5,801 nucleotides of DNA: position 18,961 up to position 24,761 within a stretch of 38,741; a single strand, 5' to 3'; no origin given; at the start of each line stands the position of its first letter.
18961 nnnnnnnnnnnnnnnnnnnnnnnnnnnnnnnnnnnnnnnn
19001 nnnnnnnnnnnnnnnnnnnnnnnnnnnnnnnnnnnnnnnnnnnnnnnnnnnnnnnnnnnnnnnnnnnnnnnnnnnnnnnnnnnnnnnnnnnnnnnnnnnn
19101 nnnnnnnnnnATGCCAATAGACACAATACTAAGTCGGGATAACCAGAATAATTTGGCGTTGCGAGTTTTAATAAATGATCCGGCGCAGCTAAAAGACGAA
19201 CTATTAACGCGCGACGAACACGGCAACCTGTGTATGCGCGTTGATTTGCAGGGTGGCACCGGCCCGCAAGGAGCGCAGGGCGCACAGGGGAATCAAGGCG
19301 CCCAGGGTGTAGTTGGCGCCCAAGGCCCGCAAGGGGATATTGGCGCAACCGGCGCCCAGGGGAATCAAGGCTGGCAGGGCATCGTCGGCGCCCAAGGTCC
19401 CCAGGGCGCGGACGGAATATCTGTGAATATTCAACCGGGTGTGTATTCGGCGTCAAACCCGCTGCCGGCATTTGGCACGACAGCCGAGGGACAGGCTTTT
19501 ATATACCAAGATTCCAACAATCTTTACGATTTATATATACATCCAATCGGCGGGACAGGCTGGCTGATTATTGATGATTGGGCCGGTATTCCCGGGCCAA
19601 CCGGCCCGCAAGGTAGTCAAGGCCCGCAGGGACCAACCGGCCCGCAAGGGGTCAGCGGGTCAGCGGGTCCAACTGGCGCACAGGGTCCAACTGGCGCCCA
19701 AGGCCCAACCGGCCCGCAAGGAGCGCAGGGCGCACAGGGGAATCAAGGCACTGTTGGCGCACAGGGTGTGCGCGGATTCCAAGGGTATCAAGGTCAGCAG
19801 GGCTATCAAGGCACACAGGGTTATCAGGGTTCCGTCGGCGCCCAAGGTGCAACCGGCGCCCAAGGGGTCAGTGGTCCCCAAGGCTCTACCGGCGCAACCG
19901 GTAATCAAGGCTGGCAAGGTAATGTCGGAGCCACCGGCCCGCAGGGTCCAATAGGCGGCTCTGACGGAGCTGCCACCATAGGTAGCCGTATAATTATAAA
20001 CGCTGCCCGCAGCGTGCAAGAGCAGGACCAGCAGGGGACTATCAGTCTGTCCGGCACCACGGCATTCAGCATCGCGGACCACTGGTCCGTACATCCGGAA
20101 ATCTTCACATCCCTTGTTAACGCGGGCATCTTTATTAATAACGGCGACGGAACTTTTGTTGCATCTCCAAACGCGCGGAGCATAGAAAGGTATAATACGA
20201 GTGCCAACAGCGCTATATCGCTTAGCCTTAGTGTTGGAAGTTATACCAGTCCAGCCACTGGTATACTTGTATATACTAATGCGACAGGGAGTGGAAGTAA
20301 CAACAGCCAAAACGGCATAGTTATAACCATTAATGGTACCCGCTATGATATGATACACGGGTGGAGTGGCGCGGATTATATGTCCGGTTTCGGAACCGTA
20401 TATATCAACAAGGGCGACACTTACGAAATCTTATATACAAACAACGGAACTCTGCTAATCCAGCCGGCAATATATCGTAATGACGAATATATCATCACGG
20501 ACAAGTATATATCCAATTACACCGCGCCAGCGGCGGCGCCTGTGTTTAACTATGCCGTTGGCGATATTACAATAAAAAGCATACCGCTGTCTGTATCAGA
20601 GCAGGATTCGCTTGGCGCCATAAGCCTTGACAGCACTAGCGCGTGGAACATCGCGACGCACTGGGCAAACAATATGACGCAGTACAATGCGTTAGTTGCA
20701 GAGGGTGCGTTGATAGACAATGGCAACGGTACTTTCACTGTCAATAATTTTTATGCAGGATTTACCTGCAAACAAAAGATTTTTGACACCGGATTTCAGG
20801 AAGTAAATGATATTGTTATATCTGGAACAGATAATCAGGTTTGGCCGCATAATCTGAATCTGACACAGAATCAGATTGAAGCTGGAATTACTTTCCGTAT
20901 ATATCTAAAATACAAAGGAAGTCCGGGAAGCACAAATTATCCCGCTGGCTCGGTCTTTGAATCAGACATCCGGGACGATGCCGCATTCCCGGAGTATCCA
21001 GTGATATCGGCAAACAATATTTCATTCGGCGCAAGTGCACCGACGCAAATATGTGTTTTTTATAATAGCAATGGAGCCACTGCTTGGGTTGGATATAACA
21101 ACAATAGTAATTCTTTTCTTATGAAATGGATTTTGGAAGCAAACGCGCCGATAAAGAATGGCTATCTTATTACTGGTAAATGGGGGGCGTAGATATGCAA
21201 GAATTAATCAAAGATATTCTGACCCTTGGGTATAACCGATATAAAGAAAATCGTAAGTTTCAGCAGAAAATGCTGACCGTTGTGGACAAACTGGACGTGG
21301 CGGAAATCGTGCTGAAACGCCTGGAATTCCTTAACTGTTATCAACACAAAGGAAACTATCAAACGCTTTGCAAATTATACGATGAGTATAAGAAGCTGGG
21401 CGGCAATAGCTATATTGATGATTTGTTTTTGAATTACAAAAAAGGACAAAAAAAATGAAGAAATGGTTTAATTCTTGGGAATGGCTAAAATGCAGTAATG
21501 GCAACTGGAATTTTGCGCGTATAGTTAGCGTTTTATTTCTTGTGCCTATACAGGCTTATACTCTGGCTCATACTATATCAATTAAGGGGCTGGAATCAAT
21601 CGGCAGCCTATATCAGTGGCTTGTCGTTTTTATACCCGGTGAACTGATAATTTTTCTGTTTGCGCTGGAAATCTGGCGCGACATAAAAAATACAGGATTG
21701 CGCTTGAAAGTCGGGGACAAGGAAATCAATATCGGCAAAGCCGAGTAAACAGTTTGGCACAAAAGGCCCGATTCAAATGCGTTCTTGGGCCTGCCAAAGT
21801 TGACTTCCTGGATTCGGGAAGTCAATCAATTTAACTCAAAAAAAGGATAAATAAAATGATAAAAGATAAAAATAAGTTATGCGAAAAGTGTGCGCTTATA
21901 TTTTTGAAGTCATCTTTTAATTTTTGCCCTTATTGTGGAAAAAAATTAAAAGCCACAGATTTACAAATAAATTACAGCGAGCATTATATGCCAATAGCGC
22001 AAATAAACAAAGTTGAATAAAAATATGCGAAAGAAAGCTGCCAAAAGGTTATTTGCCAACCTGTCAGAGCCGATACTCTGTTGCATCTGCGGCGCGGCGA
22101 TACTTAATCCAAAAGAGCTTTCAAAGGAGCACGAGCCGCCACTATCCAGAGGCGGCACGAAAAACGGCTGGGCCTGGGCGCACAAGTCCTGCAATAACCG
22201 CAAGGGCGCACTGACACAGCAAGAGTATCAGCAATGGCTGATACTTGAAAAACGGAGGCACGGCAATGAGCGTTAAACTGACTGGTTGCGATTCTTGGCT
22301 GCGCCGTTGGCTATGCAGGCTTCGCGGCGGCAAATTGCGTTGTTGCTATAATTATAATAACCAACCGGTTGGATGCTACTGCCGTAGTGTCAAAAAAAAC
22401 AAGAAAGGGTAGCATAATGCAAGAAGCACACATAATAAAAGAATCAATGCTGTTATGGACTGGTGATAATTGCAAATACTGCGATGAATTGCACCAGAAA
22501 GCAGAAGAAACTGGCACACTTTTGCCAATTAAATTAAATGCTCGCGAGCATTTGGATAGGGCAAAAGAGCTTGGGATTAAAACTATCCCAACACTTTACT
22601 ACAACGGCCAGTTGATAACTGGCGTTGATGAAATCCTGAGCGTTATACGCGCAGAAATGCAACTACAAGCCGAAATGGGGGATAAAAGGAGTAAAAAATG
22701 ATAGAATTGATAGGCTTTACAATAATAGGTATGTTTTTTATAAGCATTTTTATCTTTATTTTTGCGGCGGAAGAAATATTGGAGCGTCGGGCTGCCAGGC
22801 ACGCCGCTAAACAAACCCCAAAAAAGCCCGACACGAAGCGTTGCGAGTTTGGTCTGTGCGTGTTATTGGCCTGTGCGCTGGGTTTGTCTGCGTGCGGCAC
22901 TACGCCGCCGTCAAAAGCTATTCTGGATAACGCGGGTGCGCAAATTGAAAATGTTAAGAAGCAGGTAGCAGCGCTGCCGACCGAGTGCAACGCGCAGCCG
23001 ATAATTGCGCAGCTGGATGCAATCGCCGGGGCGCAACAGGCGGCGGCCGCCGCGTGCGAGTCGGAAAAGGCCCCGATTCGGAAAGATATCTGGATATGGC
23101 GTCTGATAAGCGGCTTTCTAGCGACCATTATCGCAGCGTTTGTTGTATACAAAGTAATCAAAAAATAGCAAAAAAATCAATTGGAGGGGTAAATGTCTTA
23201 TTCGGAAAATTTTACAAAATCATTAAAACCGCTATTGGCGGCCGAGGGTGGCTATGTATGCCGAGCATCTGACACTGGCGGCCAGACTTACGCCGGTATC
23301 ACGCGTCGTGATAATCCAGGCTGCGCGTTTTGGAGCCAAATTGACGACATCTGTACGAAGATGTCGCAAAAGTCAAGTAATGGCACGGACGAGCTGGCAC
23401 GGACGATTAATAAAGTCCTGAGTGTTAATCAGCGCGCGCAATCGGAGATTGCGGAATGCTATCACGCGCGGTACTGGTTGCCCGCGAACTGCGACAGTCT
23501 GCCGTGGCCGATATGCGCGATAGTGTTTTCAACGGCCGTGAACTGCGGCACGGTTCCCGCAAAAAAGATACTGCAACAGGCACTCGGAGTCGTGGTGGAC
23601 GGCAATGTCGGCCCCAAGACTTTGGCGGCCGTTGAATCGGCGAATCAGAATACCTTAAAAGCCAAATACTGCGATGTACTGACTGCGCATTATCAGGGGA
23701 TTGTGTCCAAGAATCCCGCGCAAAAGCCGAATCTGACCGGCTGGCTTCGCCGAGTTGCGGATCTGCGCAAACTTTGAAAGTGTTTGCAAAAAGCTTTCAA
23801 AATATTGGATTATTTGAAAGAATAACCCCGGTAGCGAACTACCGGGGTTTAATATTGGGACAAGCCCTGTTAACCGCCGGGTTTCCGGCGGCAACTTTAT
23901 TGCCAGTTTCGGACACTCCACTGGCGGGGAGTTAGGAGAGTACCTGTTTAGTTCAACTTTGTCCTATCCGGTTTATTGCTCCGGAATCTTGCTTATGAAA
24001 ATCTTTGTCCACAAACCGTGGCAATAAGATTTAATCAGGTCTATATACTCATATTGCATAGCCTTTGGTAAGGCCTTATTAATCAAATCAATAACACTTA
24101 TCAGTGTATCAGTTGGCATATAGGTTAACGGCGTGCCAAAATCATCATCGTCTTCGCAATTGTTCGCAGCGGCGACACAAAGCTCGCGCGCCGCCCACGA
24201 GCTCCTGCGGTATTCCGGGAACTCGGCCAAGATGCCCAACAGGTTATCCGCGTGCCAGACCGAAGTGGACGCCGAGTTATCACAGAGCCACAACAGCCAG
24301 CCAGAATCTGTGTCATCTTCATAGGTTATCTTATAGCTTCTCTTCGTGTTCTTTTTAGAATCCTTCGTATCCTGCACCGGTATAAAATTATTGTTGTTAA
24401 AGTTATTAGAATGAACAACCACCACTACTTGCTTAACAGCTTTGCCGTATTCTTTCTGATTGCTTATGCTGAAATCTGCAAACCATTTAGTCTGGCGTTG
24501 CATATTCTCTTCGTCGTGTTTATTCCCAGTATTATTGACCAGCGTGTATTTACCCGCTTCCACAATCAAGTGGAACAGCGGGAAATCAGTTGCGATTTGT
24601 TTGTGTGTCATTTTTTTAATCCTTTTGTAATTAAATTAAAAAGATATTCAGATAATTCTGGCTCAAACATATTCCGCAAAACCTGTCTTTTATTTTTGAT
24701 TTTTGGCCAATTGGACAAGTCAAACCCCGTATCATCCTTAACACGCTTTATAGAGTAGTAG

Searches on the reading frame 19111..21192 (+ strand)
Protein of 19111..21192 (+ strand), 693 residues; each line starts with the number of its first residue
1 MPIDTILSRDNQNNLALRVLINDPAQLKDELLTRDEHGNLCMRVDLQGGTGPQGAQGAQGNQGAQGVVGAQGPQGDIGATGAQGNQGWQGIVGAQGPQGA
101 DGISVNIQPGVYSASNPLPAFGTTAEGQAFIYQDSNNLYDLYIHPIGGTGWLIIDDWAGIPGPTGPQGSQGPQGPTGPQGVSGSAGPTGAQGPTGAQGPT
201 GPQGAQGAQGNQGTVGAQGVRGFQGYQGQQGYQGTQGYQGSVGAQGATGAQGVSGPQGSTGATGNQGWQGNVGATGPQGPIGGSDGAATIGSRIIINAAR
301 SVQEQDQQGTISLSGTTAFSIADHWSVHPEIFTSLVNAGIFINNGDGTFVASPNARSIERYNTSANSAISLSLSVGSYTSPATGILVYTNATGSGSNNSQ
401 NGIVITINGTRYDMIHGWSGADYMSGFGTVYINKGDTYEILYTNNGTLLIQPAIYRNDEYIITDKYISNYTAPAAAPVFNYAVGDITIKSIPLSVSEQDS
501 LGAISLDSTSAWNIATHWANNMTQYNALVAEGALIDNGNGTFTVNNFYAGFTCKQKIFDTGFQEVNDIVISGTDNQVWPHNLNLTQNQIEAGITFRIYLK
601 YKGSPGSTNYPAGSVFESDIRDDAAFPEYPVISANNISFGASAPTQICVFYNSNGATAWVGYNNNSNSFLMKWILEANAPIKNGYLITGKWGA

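Call 59: search_protein_families(library=pfam, proteins=[window:19111-21192:+], max_evalue=0.001)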
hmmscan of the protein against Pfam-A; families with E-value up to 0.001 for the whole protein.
window:19111-21192:+ (693 aa): 1 family
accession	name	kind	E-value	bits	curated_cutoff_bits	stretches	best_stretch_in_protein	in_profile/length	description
PF01391.23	Collagen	-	1.4e-26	92.5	27.2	2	162-219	1-58/60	Collagen triple helix repeat (20 copies)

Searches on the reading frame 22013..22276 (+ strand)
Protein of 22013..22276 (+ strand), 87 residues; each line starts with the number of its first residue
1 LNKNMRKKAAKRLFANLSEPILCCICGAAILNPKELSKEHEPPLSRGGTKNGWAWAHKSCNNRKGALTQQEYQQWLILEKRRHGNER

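Call 27: search_protein_families(library=phrogs, proteins=[window:22013-22276:+], max_evalue=0.001)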
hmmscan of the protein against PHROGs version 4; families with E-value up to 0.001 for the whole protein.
window:22013-22276:+ (87 aa): 5 families
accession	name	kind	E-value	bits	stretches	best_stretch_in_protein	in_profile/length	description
phrog_338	-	DNA, RNA and nucleotide metabolism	2.7e-05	24.7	1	5-71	193-266/340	HNH endonuclease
phrog_6050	-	DNA, RNA and nucleotide metabolism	3.5e-05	23.8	1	9-69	300-362/402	HNH endonuclease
phrog_5718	-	DNA, RNA and nucleotide metabolism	0.00014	22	1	18-73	126-182/394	HNH endonuclease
phrog_9645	-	DNA, RNA and nucleotide metabolism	0.00036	21.2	1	6-81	9-86/168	HNH endonuclease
phrog_8660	-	DNA, RNA and nucleotide metabolism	0.00063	20.9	1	19-72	123-184/196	HNH endonuclease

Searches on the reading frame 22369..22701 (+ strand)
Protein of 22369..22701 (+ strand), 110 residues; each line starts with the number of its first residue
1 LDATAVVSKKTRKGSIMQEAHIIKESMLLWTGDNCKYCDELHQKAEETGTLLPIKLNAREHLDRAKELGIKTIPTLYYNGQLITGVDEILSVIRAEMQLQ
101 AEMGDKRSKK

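Call 27: search_protein_families(library=phrogs, proteins=[window:22369-22701:+], max_evalue=0.001)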
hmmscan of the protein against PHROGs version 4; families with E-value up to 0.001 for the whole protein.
window:22369-22701:+ (110 aa): 1 family
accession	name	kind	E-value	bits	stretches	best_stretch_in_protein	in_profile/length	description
phrog_22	-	DNA, RNA and nucleotide metabolism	2.2e-05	25.6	1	27-95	73-146/162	thioredoxin domain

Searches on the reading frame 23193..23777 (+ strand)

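Call 5: search_protein_families(library=pfam, proteins=[window:23193-23777:+], max_evalue=0.01)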
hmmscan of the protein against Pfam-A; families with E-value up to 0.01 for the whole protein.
window:23193-23777:+ (194 aa): 2 families
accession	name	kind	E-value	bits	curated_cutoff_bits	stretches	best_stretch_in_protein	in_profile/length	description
PF05838.17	Glyco_hydro_108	-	1.3e-17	64.5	21.2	1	14-119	4-85/85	Glycosyl hydrolase 108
PF09374.15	PG_binding_3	-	2.5e-13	50.4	24.6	1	123-188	2-75/76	Predicted Peptidoglycan domain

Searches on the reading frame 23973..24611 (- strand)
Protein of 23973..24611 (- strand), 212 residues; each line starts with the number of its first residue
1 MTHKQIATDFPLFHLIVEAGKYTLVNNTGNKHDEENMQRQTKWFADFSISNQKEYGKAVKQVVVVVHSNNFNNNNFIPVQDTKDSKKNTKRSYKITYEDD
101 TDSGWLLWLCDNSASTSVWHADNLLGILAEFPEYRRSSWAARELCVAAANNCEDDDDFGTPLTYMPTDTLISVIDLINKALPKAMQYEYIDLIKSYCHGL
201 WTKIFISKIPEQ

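Call 5: search_protein_families(library=pfam, proteins=[window:23973-24611:-], max_evalue=0.01)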
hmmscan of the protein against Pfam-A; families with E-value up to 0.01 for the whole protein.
window:23973-24611:- (212 aa): 0 families

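Call 9: search_protein_families(library=padloc, proteins=[window:23973-24611:-], max_evalue=0.01)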
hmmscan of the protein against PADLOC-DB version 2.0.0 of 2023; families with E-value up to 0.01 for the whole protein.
window:23973-24611:- (212 aa): 0 families

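Call 27: search_protein_families(library=phrogs, proteins=[window:23973-24611:-], max_evalue=0.001)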
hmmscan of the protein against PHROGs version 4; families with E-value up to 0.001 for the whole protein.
window:23973-24611:- (212 aa): 0 families

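Call 46: find_homologous_proteins(query=window:23973-24611:-, max_evalue=0.001)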
Query window:23973-24611:- (212 aa): 1 proteins with E <= 0.001 among 55 candidates.
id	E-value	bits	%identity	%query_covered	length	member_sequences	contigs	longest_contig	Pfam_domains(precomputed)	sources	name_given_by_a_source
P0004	7.3e-143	491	100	100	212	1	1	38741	-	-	-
